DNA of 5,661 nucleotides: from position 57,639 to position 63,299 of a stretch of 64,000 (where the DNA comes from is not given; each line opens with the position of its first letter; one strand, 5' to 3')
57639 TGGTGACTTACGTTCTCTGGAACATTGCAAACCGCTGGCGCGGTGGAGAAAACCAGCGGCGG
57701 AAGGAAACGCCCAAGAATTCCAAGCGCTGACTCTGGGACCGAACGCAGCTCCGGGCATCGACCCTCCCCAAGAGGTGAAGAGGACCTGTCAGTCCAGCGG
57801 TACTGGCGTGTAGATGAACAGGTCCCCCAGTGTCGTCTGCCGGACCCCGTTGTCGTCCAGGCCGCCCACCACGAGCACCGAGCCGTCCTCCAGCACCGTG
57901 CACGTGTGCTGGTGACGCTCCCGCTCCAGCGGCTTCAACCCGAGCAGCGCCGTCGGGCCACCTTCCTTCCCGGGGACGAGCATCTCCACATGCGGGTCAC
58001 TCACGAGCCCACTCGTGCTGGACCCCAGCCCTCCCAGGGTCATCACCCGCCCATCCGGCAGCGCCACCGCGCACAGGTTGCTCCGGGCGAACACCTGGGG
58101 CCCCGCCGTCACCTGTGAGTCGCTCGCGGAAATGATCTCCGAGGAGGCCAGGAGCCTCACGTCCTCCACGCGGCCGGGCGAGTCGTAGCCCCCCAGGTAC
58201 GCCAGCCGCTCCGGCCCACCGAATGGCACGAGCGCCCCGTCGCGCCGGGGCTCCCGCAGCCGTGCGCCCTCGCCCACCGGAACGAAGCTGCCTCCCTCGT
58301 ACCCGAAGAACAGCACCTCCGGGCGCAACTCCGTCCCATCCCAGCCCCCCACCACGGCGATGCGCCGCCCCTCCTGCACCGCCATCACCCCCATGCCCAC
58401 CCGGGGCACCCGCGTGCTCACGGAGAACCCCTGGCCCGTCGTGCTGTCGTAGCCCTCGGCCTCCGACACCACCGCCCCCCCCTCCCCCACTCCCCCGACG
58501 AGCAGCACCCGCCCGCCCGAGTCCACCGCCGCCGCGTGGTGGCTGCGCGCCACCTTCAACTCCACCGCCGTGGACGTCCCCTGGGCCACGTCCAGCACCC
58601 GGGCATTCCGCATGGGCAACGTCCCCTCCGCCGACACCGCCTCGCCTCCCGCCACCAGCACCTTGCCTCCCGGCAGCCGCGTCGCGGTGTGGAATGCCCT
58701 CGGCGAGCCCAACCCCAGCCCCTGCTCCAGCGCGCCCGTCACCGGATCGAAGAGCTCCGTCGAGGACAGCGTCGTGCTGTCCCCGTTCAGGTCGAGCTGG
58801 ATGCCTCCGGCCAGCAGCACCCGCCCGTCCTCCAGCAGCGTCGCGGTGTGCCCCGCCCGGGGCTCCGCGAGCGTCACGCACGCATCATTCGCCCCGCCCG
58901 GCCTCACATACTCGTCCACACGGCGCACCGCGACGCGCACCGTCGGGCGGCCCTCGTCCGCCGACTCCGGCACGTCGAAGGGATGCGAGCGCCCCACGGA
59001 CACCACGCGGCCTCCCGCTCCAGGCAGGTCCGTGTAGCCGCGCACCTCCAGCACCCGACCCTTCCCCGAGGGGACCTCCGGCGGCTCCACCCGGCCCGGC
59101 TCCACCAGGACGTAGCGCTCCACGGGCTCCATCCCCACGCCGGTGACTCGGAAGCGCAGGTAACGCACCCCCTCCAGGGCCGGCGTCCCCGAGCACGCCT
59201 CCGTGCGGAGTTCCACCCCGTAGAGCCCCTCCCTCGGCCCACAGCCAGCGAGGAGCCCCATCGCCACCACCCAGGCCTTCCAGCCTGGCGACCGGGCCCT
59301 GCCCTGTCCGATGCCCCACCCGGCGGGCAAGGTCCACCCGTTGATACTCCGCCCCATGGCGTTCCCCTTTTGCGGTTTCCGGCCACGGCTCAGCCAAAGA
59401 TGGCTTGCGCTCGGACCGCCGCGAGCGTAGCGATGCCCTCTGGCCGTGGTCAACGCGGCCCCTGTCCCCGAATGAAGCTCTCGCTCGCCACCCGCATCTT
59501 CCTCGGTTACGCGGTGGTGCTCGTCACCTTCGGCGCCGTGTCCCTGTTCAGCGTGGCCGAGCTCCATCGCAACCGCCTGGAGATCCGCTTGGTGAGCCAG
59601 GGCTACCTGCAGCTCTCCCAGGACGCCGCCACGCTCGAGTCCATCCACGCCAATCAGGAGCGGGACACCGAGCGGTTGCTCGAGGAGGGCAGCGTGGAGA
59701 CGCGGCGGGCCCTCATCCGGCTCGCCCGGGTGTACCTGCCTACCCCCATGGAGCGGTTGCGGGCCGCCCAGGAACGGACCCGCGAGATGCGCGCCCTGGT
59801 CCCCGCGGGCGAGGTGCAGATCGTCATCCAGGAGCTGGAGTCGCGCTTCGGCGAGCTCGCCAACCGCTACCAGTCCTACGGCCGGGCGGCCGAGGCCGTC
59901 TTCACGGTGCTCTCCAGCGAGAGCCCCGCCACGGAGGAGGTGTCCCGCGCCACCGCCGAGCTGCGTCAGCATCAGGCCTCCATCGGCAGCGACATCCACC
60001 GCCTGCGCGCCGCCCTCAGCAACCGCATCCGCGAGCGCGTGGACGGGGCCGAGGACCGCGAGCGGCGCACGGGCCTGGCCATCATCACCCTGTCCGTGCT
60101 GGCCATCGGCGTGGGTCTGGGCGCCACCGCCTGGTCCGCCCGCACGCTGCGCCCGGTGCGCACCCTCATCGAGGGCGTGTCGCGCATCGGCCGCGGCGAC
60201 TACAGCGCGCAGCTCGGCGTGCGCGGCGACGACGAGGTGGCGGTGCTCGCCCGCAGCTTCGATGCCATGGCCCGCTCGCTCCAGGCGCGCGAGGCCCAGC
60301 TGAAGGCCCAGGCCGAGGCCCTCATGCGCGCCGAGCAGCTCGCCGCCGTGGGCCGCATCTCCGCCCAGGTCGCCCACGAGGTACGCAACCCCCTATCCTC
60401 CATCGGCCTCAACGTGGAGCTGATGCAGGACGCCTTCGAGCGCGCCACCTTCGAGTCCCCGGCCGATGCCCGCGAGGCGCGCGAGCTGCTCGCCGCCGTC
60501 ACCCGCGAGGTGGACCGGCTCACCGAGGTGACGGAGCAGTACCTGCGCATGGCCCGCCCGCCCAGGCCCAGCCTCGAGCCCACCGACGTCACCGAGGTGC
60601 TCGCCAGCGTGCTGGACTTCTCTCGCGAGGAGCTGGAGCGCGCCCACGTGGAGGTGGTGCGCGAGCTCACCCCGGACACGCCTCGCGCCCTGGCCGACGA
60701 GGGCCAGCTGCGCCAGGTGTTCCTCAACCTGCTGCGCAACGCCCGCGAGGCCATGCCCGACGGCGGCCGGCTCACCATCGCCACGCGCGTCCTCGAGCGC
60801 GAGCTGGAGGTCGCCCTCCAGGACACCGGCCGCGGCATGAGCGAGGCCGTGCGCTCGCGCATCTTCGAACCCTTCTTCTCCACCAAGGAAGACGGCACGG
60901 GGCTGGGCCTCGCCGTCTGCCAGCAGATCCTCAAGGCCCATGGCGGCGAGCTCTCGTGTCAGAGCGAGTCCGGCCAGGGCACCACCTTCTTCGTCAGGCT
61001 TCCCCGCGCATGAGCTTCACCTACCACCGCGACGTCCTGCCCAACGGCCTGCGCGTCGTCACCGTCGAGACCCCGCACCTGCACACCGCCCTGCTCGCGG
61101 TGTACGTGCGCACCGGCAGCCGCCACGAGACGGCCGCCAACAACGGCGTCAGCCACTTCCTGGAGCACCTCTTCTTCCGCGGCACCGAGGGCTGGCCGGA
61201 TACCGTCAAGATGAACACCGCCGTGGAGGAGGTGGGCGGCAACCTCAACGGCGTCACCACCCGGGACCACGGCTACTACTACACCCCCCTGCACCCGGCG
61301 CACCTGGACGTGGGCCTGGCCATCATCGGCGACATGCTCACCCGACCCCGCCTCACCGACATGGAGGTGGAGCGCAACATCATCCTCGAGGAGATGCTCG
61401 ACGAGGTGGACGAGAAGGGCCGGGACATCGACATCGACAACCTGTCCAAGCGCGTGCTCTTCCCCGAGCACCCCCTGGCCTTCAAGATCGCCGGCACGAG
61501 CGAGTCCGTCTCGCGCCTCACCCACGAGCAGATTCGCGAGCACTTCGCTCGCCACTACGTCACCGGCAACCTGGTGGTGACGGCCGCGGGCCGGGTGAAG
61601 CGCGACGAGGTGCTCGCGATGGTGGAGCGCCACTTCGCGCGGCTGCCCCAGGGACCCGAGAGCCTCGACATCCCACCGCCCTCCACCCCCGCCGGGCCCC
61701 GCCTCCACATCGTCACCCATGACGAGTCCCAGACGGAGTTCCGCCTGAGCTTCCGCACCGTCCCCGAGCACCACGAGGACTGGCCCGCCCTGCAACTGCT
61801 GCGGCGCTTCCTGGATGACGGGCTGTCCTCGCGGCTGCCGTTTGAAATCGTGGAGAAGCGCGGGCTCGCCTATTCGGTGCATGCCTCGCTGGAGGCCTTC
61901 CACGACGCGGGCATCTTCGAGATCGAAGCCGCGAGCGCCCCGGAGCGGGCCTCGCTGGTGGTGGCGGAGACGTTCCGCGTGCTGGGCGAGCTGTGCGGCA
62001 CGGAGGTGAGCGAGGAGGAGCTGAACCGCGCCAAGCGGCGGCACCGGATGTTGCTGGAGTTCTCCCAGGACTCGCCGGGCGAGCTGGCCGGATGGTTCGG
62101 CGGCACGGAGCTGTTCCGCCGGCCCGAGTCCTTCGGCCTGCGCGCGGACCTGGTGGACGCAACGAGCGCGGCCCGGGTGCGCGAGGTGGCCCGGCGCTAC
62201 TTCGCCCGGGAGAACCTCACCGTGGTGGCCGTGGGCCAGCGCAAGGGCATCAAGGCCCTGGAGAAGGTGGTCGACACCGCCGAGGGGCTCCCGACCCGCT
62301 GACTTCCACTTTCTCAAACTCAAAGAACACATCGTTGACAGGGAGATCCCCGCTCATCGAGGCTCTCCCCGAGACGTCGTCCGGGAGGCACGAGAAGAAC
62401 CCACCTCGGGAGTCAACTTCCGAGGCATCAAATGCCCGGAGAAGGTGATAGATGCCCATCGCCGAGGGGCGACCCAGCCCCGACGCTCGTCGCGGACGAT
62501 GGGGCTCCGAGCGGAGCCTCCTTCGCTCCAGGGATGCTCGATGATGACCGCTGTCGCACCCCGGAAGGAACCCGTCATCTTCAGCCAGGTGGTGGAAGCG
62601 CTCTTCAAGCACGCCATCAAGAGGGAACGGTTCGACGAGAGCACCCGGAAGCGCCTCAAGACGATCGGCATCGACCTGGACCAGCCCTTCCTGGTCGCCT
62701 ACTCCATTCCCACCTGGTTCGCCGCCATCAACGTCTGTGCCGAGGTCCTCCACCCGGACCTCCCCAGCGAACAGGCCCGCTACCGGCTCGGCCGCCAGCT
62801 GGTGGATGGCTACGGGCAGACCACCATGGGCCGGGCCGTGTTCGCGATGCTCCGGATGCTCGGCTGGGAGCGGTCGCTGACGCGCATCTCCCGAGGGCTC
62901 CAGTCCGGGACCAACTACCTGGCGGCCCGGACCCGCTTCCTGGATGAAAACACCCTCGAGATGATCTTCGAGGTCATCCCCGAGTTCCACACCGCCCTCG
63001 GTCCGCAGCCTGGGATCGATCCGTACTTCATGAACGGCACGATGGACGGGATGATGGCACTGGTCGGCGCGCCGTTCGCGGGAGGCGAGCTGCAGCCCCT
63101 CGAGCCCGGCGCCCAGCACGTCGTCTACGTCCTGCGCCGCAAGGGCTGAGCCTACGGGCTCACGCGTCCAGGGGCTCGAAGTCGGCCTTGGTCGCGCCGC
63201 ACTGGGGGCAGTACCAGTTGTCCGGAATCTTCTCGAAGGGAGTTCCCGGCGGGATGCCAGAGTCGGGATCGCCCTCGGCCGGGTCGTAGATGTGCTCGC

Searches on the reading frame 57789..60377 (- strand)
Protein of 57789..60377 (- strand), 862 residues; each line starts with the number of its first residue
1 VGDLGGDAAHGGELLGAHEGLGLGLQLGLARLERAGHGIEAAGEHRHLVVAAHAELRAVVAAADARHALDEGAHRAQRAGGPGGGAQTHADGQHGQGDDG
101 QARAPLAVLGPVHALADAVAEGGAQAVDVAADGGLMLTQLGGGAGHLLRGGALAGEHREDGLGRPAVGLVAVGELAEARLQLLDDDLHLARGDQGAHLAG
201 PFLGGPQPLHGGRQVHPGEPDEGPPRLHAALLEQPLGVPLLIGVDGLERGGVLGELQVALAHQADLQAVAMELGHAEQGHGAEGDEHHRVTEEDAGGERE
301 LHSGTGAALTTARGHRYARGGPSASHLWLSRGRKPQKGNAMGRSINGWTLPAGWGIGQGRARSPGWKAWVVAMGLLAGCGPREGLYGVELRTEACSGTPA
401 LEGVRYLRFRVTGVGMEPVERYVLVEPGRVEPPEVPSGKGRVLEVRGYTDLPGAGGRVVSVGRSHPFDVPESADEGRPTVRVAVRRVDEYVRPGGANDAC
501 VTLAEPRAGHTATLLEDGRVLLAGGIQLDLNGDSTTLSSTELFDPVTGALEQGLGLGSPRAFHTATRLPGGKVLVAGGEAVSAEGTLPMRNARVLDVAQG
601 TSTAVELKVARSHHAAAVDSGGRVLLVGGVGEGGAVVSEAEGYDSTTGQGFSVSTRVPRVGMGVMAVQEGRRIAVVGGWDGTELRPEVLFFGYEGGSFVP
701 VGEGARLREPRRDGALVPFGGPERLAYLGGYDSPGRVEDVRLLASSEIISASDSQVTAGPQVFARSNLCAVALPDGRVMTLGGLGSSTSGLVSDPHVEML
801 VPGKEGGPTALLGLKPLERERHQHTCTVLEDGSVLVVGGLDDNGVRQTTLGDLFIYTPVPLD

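Call 3: search_protein_families(library=pfam, proteins=[window:57789-60377:-], max_evalue=0.01)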
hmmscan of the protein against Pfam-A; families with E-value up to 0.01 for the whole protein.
window:57789-60377:- (862 aa): 7 families
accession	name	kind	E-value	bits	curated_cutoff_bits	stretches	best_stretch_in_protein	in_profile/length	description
PF13418.12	Kelch_4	-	7.2e-23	80.7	21.6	2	506-548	1-39/49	Galactose oxidase, central domain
PF24681.1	Kelch_KLHDC2_KLHL20_DRC7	-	5.3e-10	39.4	50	2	563-783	2-221/221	KLHDC2/KLHL20/DRC7 Kelch-repeats domain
PF13964.12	Kelch_6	-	1.4e-09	38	25.3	0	506-552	1-42/50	Kelch motif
PF07646.21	Kelch_2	-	1.2e-07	31.7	21.3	0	612-645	2-36/48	Kelch motif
PF24981.1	Beta-prop_ATRN-LZTR1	-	0.00013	21.8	50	1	505-583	146-224/289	Attractin/LZTR1 beta-propeller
PF01344.31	Kelch_1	-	0.00025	20.9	20.1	0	831-858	11-34/46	Kelch motif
PF24996.1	NANM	-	0.0082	15.5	45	0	611-679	53-125/350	N-acetylneuraminate epimerase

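Call 4: search_protein_families(library=ncbifam, proteins=[window:57789-60377:-], max_evalue=0.01)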
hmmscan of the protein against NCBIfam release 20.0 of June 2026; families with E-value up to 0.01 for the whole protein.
window:57789-60377:- (862 aa): 1 family
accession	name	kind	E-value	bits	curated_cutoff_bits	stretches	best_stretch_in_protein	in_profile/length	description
NF052501.1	RdCuOxGlxASco2837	equivalog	1.1e-07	30.5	800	0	512-580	72-139/645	radical copper oxidase GlxA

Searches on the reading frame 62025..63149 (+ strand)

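Call 19: search_protein_families(library=pfam, max_evalue=0.0001, proteins=[window:62025-63149:+])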
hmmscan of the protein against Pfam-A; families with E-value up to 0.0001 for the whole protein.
window:62025-63149:+ (374 aa): 1 family
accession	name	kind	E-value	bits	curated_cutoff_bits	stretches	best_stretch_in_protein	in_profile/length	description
PF09536.15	DUF2378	-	1.6e-30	106.7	22.2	1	185-316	3-133/177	Protein of unknown function (DUF2378)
